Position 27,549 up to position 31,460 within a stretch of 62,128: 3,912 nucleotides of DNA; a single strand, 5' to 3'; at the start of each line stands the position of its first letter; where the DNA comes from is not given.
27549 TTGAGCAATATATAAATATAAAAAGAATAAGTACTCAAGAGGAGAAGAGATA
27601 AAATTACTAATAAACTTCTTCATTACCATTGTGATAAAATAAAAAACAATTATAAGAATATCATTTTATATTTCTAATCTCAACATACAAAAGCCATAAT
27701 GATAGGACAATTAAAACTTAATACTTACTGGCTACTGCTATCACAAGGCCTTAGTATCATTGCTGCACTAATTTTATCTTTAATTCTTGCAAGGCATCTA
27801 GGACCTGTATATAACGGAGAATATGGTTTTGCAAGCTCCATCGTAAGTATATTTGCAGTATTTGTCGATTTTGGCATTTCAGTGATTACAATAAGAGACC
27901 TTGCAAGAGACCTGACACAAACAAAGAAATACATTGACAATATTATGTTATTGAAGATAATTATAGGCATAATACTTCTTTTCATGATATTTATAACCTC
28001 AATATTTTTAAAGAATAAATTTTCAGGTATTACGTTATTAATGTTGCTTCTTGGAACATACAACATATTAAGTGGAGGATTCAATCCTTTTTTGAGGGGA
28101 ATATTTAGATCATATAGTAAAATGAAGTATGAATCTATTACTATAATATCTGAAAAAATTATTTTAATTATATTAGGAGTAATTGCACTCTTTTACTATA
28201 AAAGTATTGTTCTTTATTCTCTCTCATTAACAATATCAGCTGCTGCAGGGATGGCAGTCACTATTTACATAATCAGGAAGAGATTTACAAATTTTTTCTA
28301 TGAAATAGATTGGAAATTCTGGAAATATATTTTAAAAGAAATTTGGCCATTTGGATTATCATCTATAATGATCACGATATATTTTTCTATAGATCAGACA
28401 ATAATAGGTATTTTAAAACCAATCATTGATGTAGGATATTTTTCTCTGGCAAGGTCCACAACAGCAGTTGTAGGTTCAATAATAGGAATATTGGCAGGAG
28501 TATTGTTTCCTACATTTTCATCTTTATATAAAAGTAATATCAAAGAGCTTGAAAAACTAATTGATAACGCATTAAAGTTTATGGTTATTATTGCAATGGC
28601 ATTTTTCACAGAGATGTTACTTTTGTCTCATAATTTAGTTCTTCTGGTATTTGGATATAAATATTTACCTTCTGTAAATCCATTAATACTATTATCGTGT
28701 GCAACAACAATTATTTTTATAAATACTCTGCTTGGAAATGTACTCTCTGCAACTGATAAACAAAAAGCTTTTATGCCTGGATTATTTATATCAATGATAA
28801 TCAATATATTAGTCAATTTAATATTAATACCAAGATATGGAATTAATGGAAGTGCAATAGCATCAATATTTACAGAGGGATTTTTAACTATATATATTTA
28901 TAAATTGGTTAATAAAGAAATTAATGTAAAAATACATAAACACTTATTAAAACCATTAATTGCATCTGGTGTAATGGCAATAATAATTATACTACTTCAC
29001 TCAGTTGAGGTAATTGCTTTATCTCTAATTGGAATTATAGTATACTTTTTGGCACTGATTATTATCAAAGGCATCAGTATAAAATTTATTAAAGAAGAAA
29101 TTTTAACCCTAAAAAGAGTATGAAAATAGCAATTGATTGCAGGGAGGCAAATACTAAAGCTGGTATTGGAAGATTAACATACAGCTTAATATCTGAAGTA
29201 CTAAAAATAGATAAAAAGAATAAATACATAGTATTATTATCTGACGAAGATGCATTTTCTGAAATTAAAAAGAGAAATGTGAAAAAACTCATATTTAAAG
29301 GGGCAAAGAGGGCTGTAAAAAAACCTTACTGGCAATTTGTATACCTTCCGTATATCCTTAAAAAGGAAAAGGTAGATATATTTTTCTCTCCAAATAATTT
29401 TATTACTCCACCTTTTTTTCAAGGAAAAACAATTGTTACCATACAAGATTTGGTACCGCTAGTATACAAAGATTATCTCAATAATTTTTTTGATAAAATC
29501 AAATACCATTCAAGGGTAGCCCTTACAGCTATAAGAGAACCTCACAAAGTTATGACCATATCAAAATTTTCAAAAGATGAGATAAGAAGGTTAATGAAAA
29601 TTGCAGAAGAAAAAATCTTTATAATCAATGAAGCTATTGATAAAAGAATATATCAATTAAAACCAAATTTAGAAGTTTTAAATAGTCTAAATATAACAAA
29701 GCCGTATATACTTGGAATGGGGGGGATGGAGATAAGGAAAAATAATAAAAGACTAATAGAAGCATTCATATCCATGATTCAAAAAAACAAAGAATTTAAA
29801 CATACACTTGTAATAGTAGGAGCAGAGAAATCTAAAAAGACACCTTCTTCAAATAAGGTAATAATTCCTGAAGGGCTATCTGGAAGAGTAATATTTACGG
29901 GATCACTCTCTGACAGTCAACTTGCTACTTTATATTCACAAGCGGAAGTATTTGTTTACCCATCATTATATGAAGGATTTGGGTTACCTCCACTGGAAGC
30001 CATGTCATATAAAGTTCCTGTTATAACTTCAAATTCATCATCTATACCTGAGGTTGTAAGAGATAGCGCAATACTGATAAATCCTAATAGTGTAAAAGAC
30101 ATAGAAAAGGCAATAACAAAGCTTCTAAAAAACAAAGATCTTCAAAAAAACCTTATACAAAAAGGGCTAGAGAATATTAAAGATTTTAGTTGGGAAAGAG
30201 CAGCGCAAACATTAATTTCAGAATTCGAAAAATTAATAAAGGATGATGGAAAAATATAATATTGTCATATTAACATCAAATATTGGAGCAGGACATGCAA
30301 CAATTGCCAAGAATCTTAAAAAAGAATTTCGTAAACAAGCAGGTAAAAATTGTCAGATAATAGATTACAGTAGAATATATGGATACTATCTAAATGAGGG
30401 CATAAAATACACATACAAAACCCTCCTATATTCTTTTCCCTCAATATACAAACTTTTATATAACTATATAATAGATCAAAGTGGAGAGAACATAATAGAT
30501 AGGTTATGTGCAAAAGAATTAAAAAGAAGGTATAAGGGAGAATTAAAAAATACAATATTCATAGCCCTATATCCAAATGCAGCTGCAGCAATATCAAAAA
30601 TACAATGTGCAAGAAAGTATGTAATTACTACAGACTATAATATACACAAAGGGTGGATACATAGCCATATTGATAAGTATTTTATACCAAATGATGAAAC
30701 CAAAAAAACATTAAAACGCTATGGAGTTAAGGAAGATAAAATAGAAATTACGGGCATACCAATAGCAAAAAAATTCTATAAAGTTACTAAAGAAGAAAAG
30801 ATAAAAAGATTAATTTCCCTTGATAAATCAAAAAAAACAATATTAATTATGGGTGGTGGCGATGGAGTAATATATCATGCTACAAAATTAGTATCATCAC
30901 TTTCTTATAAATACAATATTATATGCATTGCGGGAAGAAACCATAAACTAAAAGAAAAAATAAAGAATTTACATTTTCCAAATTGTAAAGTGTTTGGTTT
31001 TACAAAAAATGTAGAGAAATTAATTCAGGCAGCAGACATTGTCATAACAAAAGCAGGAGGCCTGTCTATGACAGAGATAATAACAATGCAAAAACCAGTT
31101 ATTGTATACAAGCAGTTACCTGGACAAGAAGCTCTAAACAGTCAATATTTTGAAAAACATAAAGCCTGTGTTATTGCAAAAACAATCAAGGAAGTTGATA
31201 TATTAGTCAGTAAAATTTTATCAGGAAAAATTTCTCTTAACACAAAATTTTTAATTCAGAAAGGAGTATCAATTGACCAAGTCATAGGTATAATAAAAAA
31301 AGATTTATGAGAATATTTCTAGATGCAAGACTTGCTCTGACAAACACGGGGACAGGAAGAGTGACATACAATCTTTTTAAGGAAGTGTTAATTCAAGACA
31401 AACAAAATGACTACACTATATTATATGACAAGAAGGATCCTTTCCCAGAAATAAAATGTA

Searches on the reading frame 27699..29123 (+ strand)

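Call 87: search_protein_families(library=pfam, proteins=[window:27699-29123:+], max_evalue=0.00001)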
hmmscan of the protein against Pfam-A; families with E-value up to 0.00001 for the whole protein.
window:27699-29123:+ (474 aa): 3 families
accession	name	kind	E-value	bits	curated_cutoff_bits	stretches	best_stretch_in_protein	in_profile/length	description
PF01943.22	Polysacc_synt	-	2.5e-39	135.8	28.2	1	8-276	4-273/274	Polysaccharide biosynthesis protein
PF13440.11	Polysacc_synt_3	-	5.3e-18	65.7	23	1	29-326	1-292/293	Polysaccharide biosynthesis protein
PF03023.19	MurJ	-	8.5e-07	28.4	27.4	1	261-436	248-435/451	Lipid II flippase MurJ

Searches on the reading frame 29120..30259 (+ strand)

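Call 87: search_protein_families(library=pfam, proteins=[window:29120-30259:+], max_evalue=0.00001)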
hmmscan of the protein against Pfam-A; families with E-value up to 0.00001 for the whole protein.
window:29120-30259:+ (379 aa): 5 families
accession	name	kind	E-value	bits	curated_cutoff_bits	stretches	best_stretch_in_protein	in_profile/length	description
PF00534.26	Glycos_transf_1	-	8e-35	120.3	26.4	1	192-349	13-169/172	Glycosyl transferases group 1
PF13692.12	Glyco_trans_1_4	-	3e-29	102.5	27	1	195-338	2-142/142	Glycosyl transferases group 1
PF20706.3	GT4-conflict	-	3.8e-12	46.3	26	1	175-365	172-385/385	Family 4 Glycosyltransferase in conflict systems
PF13524.12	Glyco_trans_1_2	-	2.2e-06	28.1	25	1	229-366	16-143/144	Glycosyl transferase-like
PF00982.27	Glyco_transf_20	-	8.4e-06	25.2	32.5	0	260-370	357-472/473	Glycosyltransferase family 20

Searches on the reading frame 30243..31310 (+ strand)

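Call 87: search_protein_families(library=pfam, proteins=[window:30243-31310:+], max_evalue=0.00001)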
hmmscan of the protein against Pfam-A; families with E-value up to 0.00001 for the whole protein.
window:30243-31310:+ (355 aa): 2 families
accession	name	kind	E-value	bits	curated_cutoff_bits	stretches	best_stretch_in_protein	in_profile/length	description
PF06925.17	MGDG_synth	-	1.4e-18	68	25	1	18-174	1-169/169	Monogalactosyldiacylglycerol (MGDG) synthase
PF04101.22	Glyco_tran_28_C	-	1.3e-12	48.5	22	1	200-326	2-138/166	Glycosyltransferase family 28 C-terminal domain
